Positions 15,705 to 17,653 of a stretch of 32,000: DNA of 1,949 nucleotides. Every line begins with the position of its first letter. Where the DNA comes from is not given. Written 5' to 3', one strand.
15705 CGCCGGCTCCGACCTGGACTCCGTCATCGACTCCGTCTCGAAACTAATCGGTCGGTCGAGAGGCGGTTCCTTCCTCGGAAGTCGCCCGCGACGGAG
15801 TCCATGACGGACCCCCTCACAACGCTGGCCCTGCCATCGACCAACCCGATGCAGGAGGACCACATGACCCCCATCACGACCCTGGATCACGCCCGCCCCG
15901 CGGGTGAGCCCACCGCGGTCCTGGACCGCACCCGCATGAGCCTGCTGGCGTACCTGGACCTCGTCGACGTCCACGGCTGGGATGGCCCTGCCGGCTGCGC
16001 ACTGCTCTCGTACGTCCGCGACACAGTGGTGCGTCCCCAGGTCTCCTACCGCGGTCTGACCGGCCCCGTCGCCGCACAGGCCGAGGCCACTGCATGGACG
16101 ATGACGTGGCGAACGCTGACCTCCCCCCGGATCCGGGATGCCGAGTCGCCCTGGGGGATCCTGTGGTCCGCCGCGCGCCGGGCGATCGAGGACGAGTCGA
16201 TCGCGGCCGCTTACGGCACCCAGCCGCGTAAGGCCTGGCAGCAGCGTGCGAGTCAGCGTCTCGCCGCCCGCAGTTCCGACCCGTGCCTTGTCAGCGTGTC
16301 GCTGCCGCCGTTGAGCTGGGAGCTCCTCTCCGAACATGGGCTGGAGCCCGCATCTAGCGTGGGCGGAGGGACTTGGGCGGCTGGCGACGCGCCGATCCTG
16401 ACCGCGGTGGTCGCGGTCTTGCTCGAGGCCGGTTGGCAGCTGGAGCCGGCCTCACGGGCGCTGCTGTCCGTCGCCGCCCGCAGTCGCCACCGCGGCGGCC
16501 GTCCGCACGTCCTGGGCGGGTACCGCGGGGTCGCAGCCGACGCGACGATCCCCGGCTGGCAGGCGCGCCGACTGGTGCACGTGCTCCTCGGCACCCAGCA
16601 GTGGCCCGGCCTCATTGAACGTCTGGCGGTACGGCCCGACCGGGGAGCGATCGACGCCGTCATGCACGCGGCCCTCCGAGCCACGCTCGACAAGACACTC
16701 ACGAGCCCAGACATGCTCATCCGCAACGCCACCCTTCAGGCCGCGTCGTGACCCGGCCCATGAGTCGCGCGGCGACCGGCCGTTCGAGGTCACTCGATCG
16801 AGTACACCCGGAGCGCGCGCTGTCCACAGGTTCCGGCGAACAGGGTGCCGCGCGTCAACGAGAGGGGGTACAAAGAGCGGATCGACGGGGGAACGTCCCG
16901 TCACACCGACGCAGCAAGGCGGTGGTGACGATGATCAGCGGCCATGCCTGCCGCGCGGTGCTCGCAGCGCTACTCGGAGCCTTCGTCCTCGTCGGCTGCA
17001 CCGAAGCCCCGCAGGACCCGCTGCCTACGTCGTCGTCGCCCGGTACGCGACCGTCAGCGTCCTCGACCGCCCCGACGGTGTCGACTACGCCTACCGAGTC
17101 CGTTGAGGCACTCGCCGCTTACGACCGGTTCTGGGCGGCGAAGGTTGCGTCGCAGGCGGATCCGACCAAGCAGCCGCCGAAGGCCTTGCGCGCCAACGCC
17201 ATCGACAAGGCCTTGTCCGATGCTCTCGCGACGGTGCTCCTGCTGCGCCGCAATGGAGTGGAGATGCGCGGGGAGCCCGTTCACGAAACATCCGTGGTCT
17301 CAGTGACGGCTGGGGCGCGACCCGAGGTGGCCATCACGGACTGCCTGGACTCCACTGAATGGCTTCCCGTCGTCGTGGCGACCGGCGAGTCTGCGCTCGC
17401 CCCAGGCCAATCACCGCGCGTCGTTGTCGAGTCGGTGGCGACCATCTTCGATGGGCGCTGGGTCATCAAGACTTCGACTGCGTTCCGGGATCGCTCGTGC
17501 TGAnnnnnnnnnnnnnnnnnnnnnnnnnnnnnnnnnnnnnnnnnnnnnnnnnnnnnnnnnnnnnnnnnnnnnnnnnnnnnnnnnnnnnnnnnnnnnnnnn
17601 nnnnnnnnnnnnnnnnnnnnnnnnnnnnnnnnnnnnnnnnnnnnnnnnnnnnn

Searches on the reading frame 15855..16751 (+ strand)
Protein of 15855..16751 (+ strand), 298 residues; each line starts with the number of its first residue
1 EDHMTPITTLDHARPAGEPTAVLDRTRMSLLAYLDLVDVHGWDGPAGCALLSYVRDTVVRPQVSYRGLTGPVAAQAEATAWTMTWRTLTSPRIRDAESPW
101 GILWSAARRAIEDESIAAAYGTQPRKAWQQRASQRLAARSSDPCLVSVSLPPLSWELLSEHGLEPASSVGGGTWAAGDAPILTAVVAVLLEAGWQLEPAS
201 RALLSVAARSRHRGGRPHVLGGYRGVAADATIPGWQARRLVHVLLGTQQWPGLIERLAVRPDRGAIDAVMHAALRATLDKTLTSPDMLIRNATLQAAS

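Call 37: find_homologous_proteins(query=window:15855-16751:+)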
Query window:15855-16751:+ (298 aa): 47 proteins with E <= 0.001 among 8000 candidates.
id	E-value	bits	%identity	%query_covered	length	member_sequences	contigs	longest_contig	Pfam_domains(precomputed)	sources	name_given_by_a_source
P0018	5.0e-177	606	94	100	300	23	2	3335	-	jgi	jgi:hypothetical protein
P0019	1.9e-172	591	93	99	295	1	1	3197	-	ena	-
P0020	9.2e-166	569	90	100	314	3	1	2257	-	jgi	jgi:hypothetical protein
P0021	1.6e-164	565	87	100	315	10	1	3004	-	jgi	-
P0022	1.6e-158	545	93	91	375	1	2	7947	-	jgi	jgi:hypothetical protein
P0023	1.3e-121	424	72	100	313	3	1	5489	-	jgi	jgi:hypothetical protein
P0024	6.7e-119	415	70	100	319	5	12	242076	-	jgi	jgi:hypothetical protein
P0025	5.5e-69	251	49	93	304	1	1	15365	-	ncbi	-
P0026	1.1e-68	250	51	92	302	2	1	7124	-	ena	-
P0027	2.0e-63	233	47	99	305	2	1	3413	-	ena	-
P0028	4.2e-41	159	38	95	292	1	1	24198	-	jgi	jgi:hypothetical protein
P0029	3.2e-40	156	41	79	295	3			-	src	-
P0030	3.5e-40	156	41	92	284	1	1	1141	-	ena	-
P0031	1.5e-38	151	37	93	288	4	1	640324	-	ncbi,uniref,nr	ncbi:hypothetical protein [Cellulomonas xylanilytica]|uniref:Uncharacterized protein n=1 Tax=Cellulo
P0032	1.9e-38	151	39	90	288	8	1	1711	-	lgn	-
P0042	1.1e-35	142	37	90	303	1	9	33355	-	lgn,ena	-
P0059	1.6e-31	128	35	91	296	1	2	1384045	-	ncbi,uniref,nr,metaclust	ncbi:hypothetical protein [Actinotalea fermentans]|uniref:Uncharacterized protein n=1 Tax=Actinotale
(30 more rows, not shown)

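Call 38: find_encoding_contigs(protein=P0031, flank=10000, max_places=1)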
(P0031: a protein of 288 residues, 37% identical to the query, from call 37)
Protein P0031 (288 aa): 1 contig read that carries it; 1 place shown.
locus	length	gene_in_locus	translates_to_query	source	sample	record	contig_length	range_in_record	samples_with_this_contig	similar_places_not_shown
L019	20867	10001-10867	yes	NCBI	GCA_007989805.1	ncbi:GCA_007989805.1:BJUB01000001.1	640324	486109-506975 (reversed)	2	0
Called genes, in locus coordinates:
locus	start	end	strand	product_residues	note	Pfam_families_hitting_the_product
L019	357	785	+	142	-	PF04686:SsgA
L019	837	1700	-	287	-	PF01063:Aminotran_4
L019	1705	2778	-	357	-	PF00425:Chorismate_bind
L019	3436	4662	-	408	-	PF00589:Phage_integrase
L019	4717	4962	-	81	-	PF12728:HTH_17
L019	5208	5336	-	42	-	PF24623:Phage_zn_bind_8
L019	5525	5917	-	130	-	PF01451:LMWPc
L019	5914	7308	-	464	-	PF01266:DAO (faint), PF07992:Pyr_redox_2, PF13738:Pyr_redox_3 (faint), PF00070:Pyr_redox, PF02852:Pyr_redox_dim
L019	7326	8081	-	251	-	PF00230:MIP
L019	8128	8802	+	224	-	PF12802:MarR_2 (weak), PF01022:HTH_5 (weak), PF01047:MarR (weak), PF12840:HTH_20, PF01451:LMWPc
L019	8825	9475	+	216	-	PF21234:Phosphatase-like_N, PF01451:LMWPc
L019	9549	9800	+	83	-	-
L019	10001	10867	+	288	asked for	-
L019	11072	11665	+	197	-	-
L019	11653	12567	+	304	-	-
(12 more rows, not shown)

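Call 39: find_encoding_contigs(protein=P0059, flank=10000, max_places=1)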
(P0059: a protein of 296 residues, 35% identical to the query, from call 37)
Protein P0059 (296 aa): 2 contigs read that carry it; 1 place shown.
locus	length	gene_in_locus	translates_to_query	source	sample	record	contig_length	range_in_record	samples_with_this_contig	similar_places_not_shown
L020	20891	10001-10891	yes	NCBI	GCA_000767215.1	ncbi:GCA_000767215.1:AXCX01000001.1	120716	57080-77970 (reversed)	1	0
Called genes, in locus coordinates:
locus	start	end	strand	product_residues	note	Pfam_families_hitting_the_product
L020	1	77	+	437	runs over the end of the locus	PF02386:TrkH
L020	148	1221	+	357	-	-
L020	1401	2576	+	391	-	PF22022:Phage_int_M, PF00589:Phage_integrase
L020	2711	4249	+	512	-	-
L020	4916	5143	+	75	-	PF13338:AbiEi_4 (weak), PF12728:HTH_17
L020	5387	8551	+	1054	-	PF00176:SNF2-rel_dom, PF00271:Helicase_C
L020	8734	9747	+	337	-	-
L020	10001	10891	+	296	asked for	-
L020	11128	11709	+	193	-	-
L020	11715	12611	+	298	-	-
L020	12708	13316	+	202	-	PF08666:SAF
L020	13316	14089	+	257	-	-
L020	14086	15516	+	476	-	PF00437:T2SSE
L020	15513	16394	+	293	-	PF00482:T2SSF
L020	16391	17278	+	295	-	-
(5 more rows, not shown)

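Call 43: search_solved_structures(query=A2, max_evalue=10, show_alignments=3)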
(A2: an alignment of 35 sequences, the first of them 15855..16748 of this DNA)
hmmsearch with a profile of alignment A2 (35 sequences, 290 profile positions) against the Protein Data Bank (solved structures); distinct sequences matched with E-value up to 10: 5.
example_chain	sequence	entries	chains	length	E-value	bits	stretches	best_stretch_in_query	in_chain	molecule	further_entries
7udk_A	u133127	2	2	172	0.0056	19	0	155-200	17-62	Designed helical repeat protein (DHR) RPB_LRP2_R4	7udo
7pbl_G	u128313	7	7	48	0.54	12.5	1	167-200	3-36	Holliday junction ATP-dependent DNA helicase RuvA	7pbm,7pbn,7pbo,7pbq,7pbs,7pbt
7pbp_G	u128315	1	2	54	0.65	12.2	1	167-200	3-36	Holliday junction ATP-dependent DNA helicase RuvA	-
9b7j_J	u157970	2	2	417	0.97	11.6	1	228-273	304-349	Actin-related protein 10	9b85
1wja_A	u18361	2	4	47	1.6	10.9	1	198-227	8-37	HIV-1 INTEGRASE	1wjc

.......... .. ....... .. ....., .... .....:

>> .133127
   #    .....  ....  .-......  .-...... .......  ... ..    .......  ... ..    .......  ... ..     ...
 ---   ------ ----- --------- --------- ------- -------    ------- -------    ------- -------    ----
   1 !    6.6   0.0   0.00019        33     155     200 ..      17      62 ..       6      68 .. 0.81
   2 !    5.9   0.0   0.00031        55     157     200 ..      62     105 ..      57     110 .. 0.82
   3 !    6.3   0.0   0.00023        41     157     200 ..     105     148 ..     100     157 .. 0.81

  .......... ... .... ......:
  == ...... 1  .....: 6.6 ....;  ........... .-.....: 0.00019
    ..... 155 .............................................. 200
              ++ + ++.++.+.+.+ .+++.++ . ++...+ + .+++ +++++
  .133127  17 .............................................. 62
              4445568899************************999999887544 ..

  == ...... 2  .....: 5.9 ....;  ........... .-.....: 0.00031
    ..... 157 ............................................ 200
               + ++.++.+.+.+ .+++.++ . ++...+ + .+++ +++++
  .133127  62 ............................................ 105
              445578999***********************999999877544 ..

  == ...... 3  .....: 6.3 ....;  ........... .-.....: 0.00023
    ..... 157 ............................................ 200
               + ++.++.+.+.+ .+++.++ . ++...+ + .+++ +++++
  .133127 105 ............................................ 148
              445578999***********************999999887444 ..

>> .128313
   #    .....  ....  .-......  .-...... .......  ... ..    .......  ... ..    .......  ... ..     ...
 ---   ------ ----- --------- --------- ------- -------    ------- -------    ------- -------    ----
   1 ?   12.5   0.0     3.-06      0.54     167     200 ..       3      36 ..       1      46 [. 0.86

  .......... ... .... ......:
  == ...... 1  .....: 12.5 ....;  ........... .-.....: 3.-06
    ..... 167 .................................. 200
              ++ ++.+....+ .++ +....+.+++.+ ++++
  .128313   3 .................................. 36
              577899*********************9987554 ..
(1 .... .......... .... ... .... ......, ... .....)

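Call 44: search_protein_families(library=pfam, alignment_id=A2, max_evalue=1)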
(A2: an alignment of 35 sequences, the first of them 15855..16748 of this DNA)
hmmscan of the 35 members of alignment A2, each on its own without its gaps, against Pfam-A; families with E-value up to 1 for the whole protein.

A. member 1, window:15855-16748:+ (298 aa): 0 families

B. families by the number of members that match (of 35 scanned): 4 families
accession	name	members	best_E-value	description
PF11836.14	Phage_TAC_11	1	0.039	Phage tail tube protein, GTA-gp10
PF03533.19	SPO11_like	1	0.053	SPO11 homologue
PF21806.3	DUF6879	1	0.094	Family of unknown function (DUF6879)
PF24218.1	DUF7437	1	0.18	Family of unknown function (DUF7437)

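Call 47: predict_structure(alignment_id=A2)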
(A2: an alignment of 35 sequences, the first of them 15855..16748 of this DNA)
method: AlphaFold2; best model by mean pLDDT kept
length: 298 residues; sequences in the alignment: 35
mean_pLDDT: 82.1   pTM: 0.47
mean pLDDT of the five models: 82.1, 79.1, 78.6, 76.5, 76.0
residues with pLDDT >= 90: 149; 70-90: 87; 50-70: 25; < 50: 37
segments of 3 or more residues with pLDDT < 50: 1-3, 5-17, 155-173
pLDDT, mean of each block of 10 residues (from residue 1): 44 48 89 96 95 95 87 92 97 96 96 89 89 83 57 50 37 59 93 95 91 77 86 92 90 91 82 95 89 82
secondary structure, 60 per line:
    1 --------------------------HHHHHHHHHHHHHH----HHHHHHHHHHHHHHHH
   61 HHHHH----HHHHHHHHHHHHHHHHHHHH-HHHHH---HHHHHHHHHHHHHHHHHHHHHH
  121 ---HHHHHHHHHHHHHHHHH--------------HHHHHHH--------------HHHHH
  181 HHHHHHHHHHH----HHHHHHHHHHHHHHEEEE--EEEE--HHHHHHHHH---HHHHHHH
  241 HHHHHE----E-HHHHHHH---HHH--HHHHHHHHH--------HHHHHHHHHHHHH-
elements in order: H27-40 H45-65 H70-89 H91-95 H99-120 H124-140 H155-161 H176-191 H196-209 E210-213 E216-219 H222-230 H234-245 H253-259 H268-276 H285-297
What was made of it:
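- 15864..16751 (+): 295-aa two-domain helical protein, tentatively sigma-70-family-like. It is the first gene of the Tad module in all clades. AlphaFold2 mean pLDDT 82 (call 47).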

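Call 49: fold_search(model_id=the predicted structure, library=pdb)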
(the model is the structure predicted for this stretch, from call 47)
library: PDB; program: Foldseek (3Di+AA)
matches with E <= 10: 232; with E <= 0.001: 0
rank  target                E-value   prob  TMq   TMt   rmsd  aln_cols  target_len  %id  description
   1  8hkc_E                2.4e-01  0.28  0.20  0.22  24.7       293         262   14  Cryo-EM structure of E. coli RNAP sigma32 complex (released 2023-05-31)
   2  1or7_A                3.0e-01  0.72  0.24  0.37  18.4       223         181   15  Crystal Structure of Escherichia coli sigmaE with the Cytoplasmic Domain of its Anti-sigma RseA (released 2003-04-15)
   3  6bzo_F                4.6e-01  0.11  0.16  0.15  23.1       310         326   11  Mtb RNAP Holo/RbpA/Fidaxomicin/upstream fork DNA (released 2018-03-28)
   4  7egb_R                5.6e-01  0.25  0.17  0.20  14.8       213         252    9  TFIID-based holo PIC on SCP promoter (released 2021-05-05)
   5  7p5x_AF               6.1e-01  0.16  0.18  0.17  22.7       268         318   11  Mycobacterial RNAP with transcriptional activator PafBC (released 2021-12-22)
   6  5tw1_F                6.4e-01  0.18  0.18  0.18  22.7       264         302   11  Crystal structure of a Mycobacterium smegmatis transcription initiation complex with RbpA (released 2017-01-18)
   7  9e87_F                7.1e-01  0.20  0.19  0.19  22.4       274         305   12  De Novo Mycobacterium tuberculosis transcription initiation pre-RPO promoter complex with open Beta' clamp (RNA Polyme (released 2025-10-01)
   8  5vi8_F                7.1e-01  0.18  0.18  0.17  22.7       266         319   10  Structure of a mycobacterium smegmatis transcription initiation complex with an upstream-fork promoter fragment (released 2017-04-26)
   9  4xlp_F                7.1e-01  0.12  0.16  0.14  22.0       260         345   14  Crystal structure of T.aquaticus transcription initiation complex containing upstream fork promoter (released 2015-09-23)
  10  7xl3_F                7.4e-01  0.28  0.23  0.24  22.3       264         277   14  Cryo-EM structure of Pseudomonas aeruginosa RNAP sigmaS holoenzyme complexes with transcription factor SutA (open lobe (released 2022-07-27)
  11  6dcf_F                7.4e-01  0.15  0.17  0.17  22.4       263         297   11  Crystal structure of a Mycobacterium smegmatis transcription initiation complex with Rifampicin-resistant RNA polymera (released 2018-09-05)
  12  7nvu_M                7.7e-01  0.16  0.16  0.16  15.4       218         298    9  RNA polymerase II core pre-initiation complex with open promoter DNA (released 2021-05-05)
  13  8s6p                  8.1e-01  0.20  0.19  0.24  15.1       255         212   16  Crystal structure of a computationally designed protein bound to a Ru-containing cofactor (released 2025-05-28)
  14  7kin_F                8.5e-01  0.15  0.17  0.17  23.1       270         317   11  Mycobacterium tuberculosis WT RNAP transcription open promoter complex with WhiB7 promoter (released 2021-04-21)
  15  6ccv_F                9.3e-01  0.14  0.17  0.17  22.4       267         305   11  Crystal structure of a Mycobacterium smegmatis RNA polymerase transcription initiation complex with inhibitor Rifampic (released 2018-08-15)
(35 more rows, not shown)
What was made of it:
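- On Sigma-70 family (for the 295-aa downstream protein): The Foldseek top hits are sigma factors (sigma-32, sigma-E 1or7 with probability 0.72, SigA), but E-values are 0.2-3 (call 49).
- Its model has a helix-turn-helix-like C-terminal domain, and its best structural matches are sigma factors (calls 47, 49).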

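Call 65: find_encoding_contigs(protein=P0028, flank=8000, max_places=1)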
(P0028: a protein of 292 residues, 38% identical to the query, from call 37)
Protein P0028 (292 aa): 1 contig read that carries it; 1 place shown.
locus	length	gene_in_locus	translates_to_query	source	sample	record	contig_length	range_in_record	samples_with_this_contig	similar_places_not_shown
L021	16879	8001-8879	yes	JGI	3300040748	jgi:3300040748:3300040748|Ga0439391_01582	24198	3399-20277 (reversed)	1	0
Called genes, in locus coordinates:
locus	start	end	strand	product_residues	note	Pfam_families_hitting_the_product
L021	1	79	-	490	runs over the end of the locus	-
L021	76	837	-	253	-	-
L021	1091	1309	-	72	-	-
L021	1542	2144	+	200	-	PF02223:Thymidylate_kin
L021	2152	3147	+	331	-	PF00303:Thymidylat_synt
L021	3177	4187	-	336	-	PF18723:HMUDK_hel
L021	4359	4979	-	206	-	PF18753:Nmad2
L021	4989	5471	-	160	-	PF13676:TIR_2, PF08937:ThsB_TIR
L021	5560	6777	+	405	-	PF13676:TIR_2 (weak)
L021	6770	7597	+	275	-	PF18163:LD_cluster2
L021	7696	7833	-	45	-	-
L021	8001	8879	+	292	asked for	-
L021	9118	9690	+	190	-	-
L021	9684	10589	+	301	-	-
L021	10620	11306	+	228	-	PF08666:SAF (weak)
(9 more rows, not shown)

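Call 66: find_encoding_contigs(protein=P0042, flank=8000, max_places=1)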
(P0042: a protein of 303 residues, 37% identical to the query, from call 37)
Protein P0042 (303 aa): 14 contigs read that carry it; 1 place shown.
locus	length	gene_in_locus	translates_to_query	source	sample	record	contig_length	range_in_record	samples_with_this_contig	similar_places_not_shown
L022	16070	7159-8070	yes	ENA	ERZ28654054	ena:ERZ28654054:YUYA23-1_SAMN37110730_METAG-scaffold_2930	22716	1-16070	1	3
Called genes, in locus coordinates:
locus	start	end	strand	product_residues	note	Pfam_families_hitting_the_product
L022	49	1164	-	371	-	PF14072:DndB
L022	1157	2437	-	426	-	-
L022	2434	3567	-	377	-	PF14072:DndB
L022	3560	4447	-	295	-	-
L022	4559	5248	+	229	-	PF00733:Asn_synthase, PF06508:QueC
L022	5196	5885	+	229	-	PF04055:Radical_SAM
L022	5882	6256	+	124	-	PF01242:PTPS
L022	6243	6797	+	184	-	PF02592:Vut_1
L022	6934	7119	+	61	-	-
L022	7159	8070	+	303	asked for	-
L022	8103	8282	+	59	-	-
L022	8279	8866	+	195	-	-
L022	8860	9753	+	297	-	-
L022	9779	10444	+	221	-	PF08666:SAF (weak)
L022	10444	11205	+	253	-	-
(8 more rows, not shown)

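Call 98: search_protein_representatives(alignment_id=A2)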
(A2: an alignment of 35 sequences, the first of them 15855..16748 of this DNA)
Query: 35 sequences, 290 profile positions. Proteins with E-value up to 0.001 (for the whole library): 251; up to 1e-10: 213; up to 1e-30: 131. The best 150 are listed.
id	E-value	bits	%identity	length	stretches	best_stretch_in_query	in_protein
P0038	2.3e-104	364.9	-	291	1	4-289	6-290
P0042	4.2e-97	341.1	-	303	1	8-287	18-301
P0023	9.1e-95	333.4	-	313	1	3-281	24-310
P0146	1.2e-91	323.2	-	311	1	1-277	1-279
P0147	2.9e-87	308.8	-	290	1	14-270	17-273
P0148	1.3e-83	296.8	-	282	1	16-279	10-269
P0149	1.4e-81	290.1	-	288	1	9-281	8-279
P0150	2.3e-81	289.5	-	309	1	11-279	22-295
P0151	1.5e-79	283.5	-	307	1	11-282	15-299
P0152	1.9e-79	283.1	-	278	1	8-278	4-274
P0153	7.0e-73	261.6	-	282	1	6-276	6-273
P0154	3.1e-72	259.5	-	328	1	9-275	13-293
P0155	4.5e-72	258.9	-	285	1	19-279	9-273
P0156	5.3e-71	255.4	-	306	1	14-279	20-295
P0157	6.7e-71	255.1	-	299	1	7-280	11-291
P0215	4.1e-44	167.2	-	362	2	26-115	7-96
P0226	8.6e-41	156.3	-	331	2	25-112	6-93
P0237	1.9e-38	148.6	-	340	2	29-112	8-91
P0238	4.1e-38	147.5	-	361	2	28-195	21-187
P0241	2.1e-37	145.1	-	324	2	27-117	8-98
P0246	1.6e-36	142.3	-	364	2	25-213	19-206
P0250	1.5e-35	139.1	-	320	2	26-115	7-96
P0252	2.8e-34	134.9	-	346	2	18-114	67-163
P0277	3.3e-28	115.0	-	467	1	9-162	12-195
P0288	2.4e-24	102.3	-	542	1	69-200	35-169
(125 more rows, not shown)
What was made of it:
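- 15864..16751 (+): The family has 251 representatives (call 98).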

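Call 99: search_protein_families(library=pfam, proteins=[P0215, P0226, P0237, P0238, P0241, P0246, P0250, P0252, P0277, P0288], max_evalue=1)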
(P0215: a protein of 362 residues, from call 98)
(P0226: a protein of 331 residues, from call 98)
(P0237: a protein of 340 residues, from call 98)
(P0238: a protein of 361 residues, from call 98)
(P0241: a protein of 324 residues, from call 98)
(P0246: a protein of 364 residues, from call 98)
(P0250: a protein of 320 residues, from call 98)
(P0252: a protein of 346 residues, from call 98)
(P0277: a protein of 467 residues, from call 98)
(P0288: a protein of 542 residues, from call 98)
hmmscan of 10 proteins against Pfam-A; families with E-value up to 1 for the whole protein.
P0215 (362 aa): 0 families

P0226 (331 aa): 0 families

P0237 (340 aa): 0 families

P0238 (361 aa): 0 families

P0241 (324 aa): 0 families

P0246 (364 aa): 0 families

P0250 (320 aa): 0 families

P0252 (346 aa): 0 families

P0277 (467 aa): 0 families

P0288 (542 aa): 0 families

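Call 102: search_dna_similar(query=window:15864-16748:+, collection=plasmids, mode=protein, max_rows=12)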
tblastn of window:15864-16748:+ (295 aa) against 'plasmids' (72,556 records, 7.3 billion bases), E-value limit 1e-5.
No match.

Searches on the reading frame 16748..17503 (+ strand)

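Call 8: search_protein_families(library=pfam, proteins=[window:16748-17503:+], max_evalue=0.01)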
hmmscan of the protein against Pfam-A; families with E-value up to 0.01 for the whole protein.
window:16748-17503:+ (251 aa): 0 families

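Call 13: search_protein_families(library=ncbifam, proteins=[window:16748-17503:+], max_evalue=0.1)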
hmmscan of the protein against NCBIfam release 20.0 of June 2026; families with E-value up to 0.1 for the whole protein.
window:16748-17503:+ (251 aa): 1 family
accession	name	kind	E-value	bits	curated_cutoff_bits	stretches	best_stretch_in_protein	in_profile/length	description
TIGR00028.1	Mtu_PIN_fam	subfamily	0.084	13.1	73.6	0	106-150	51-95/143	TA system VapC family ribonuclease toxin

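Call 14: search_protein_families(library=phrogs, proteins=[window:16748-17503:+], max_evalue=0.1)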
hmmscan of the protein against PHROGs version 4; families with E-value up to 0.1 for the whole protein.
window:16748-17503:+ (251 aa): 4 families
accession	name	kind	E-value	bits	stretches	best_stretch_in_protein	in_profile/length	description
phrog_3641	-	unknown function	0.048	15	0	63-91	8-31/69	-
phrog_14435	-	unknown function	0.048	14.9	1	74-118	6-47/128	-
phrog_902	-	unknown function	0.068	14.5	0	67-89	7-29/118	-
phrog_2034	-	unknown function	0.068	12.8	1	49-81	130-162/406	-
